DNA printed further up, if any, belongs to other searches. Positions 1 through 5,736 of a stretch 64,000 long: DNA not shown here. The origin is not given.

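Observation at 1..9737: Four-gene Druantia type II-like defence operon (C5-MTase, 679 aa, 290 aa, helicase-DUF1998 of at least 1862 aa) at the edge of an ICE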

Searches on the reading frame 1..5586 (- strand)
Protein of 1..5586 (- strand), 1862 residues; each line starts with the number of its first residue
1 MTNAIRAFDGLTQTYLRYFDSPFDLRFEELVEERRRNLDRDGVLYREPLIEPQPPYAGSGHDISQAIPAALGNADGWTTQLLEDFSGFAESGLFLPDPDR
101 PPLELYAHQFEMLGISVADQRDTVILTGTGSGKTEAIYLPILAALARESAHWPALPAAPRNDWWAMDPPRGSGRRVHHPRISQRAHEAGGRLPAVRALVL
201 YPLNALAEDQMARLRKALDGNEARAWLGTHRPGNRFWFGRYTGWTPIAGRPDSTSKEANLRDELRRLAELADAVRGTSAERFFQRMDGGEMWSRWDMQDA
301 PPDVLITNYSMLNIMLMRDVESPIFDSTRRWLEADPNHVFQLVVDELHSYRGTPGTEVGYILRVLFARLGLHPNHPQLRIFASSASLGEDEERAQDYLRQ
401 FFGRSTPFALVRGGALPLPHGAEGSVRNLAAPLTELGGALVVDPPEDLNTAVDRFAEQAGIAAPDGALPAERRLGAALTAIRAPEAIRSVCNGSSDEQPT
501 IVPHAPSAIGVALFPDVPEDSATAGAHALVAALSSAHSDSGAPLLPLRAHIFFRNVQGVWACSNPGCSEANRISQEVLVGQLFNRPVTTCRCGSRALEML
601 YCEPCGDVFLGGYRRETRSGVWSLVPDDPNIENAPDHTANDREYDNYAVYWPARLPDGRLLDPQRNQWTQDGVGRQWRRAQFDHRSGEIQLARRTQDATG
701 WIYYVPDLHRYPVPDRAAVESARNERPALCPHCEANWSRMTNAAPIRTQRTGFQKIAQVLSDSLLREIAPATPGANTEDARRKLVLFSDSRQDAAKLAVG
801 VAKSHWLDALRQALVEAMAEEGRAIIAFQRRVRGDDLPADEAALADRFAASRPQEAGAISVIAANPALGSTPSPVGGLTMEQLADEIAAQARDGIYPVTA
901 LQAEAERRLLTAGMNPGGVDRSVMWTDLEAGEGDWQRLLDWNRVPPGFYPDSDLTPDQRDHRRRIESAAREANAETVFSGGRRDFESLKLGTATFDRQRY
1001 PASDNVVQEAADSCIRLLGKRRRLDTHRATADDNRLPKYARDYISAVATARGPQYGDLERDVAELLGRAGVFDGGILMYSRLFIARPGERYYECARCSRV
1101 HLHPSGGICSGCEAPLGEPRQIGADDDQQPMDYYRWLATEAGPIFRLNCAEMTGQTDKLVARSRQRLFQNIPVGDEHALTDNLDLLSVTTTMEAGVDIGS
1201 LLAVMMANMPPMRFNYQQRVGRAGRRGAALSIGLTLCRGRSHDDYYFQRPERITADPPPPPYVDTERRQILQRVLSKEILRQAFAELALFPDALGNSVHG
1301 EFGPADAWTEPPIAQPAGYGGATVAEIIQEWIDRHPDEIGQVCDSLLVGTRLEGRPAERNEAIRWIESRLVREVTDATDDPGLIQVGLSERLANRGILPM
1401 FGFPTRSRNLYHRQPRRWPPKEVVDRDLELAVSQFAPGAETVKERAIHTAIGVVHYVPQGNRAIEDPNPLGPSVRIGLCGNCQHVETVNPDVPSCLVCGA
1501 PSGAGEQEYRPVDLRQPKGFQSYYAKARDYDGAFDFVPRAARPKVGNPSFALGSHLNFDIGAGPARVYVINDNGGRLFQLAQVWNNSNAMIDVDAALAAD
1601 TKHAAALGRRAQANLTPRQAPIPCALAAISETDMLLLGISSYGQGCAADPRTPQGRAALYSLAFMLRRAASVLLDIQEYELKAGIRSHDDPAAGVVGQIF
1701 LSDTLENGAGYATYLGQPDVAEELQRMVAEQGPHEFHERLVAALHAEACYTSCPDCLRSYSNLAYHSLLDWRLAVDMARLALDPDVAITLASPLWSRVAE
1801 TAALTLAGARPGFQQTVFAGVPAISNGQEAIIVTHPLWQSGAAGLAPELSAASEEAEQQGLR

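Call 7: search_protein_families(library=padloc, proteins=[window:1-5586:-], max_evalue=0.01)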
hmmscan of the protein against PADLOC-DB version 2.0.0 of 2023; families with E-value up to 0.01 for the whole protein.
window:1-5586:- (1862 aa): 19 families
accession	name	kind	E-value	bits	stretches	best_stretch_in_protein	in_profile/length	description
PDLC00051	DruE4|DruE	-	0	1745.3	1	2-1860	4-1798/1829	SNF2 family N-terminal domain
PDLC00015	DruE2|DruE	-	0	1617.9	1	1-1856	2-1855/1887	SNF2 family N-terminal domain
PDLC00014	DruE2|DruE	-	0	1544.1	1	1-1852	1-1896/1928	SNF2 family N-terminal domain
PDLC00013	DruE1|DruE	-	4e-188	626.4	3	191-820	144-767/1776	SNF2 family N-terminal domain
PDLC00037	DruE3|DruE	-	1.4e-102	342.6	4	184-822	146-676/2055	SNF2 family N-terminal domain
PDLC00035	DruE3|DruE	-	2.1e-79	265.6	4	1182-1512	1059-1411/1460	SNF2 family N-terminal domain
PDLC00036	DruE3|DruE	-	4.9e-70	234.1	5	529-816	383-654/2023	SNF2 family N-terminal domain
PDLC03960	SngC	-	7.7e-17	59.3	2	104-400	24-207/720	-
PDLC02503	BrxHI|BrxHII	-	3.6e-12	43.4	2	1187-1234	303-350/698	BrxHI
PDLC02896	DpdJ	-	3.2e-11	39.7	2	118-149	178-209/1487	DpdJ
PDLC02570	DrmA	-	2.5e-08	30.7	1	1184-1257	583-654/851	DrmA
PDLC02569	DrmA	-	7.7e-08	28.6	1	1185-1252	832-897/1095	DrmA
PDLC01196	Cas3d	-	2.4e-06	24.4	1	104-144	14-53/594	CAS-I-D; effector_G3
PDLC02501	BrxHI|BrxHII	-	4.6e-06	23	1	1187-1237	303-353/925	BrxHI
PDLC02893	DpdJ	-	1.5e-05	21.2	0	122-149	185-212/876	DpdJ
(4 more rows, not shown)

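Call 8: search_protein_families(library=pfam, proteins=[window:1-5586:-], max_evalue=0.01)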
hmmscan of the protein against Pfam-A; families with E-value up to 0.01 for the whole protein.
window:1-5586:- (1862 aa): 3 families
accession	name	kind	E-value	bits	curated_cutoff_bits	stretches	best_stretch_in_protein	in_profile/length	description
PF00270.35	DEAD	-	2.2e-11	44.2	26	1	119-221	13-72/167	DEAD/DEAH box helicase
PF00271.37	Helicase_C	-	2.2e-05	25.1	23.5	1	1164-1227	54-110/110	Helicase conserved C-terminal domain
PF09369.15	MZB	-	0.0022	19.1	24.2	1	1663-1757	2-80/80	MrfA Zn-binding domain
